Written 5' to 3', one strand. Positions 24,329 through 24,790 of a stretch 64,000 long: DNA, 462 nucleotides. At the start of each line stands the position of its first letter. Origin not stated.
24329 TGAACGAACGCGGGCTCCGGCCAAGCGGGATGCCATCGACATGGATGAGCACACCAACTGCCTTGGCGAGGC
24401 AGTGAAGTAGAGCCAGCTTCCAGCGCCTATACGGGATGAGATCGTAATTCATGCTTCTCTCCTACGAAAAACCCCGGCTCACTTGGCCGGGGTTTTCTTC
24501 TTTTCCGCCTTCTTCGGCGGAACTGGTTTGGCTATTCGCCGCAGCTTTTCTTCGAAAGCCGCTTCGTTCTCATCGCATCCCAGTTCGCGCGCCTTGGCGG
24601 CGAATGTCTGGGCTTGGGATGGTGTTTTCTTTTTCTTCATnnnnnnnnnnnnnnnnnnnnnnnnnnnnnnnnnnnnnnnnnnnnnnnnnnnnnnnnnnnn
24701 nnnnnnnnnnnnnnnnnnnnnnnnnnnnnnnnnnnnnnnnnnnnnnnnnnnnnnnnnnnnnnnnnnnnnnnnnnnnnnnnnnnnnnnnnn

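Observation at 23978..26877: Recently inserted IS1595-family element about three times normal size, carrying about 1.8 kb of cargo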

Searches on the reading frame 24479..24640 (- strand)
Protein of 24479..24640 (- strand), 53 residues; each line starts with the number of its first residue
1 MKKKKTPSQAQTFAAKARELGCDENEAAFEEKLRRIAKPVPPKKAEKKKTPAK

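Call 4: search_protein_families(library=pfam, proteins=[window:24479-24640:-], max_evalue=0.1)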
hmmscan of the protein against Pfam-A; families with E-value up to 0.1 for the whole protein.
window:24479-24640:- (53 aa): 0 families

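Call 5: search_protein_families(library=ncbifam, proteins=[window:24479-24640:-], max_evalue=0.1)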
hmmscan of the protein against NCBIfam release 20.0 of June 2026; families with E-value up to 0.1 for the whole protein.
window:24479-24640:- (53 aa): 0 families

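Call 15: search_protein_families(library=padloc, proteins=[window:24479-24640:-], max_evalue=1)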
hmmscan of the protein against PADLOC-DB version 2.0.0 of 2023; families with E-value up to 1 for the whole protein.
window:24479-24640:- (53 aa): 0 families

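Call 51: search_protein_families(library=pfam, alignment_id=A5, max_evalue=0.1)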
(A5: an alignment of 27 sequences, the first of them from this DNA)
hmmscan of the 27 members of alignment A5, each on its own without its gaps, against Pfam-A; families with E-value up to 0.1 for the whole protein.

A. member 1, seq(53 aa): 0 families

B. families by the number of members that match (of 27 scanned): 8 families
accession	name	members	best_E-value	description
PF04220.17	YihI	1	0.023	Der GTPase activator (YihI)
PF23302.1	HTH_DNAJC9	1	0.03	DNAJC9 HTH domain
PF25177.1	Talin_VBS2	1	0.031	Talin VBS2 domain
PF01024.24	Colicin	1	0.041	Colicin pore forming domain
PF22617.1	HCS_D2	1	0.064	Homocitrate synthase post-HMGL domain-like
PF09312.16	SurA_N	1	0.064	SurA N-terminal domain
PF20056.4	DUF6455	1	0.084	Family of unknown function (DUF6455)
PF24036.1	DUF7345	1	0.089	Domain of unknown function (DUF7345)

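Call 52: search_solved_structures(query=A5, max_evalue=1)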
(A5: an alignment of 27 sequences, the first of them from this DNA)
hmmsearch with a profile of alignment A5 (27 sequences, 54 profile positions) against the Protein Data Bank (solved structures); distinct sequences matched with E-value up to 1: 0.
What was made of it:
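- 24479..24640 (-): 53-aa small protein, a conserved backbone gene of this IS clade (motif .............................), function unknown. No Pfam, NCBIfam or PDB match (calls 4, 5, 51, 52).
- Tried and rejected: The small ORF has no hit in Pfam, NCBIfam or PDB sequence searches (calls 4, 5, 51, 52).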

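Call 100: search_protein_representatives(protein=window:24479-24640:-)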
Query: 53 residues. Proteins with E-value up to 0.001 (for the whole library): 214; up to 1e-10: 0; up to 1e-30: 0. The best 150 are listed.
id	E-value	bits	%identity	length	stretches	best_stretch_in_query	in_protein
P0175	1.2e-10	56.8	64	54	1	1-53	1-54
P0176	9.0e-08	48.0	66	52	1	4-44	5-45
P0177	1.0e-07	47.8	61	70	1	3-51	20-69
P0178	1.1e-07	47.7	66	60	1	7-50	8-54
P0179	1.2e-07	47.6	55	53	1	7-50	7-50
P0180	2.0e-07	46.9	52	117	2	8-38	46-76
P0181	2.3e-07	46.7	57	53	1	5-48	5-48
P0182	2.3e-07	46.7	64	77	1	6-47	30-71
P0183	5.2e-07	45.6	65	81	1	5-44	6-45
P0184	7.5e-07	45.1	65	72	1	4-52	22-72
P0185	7.9e-07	45.1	58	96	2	6-49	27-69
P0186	7.9e-07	45.1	52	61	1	4-47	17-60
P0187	1.1e-06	44.6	63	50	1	4-46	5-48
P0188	1.2e-06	44.5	58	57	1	6-48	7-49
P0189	1.4e-06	44.3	57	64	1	5-51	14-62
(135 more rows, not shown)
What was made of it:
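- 24479..24640 (-): At least 214 representative clusters at E<=1e-3 (call 100).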
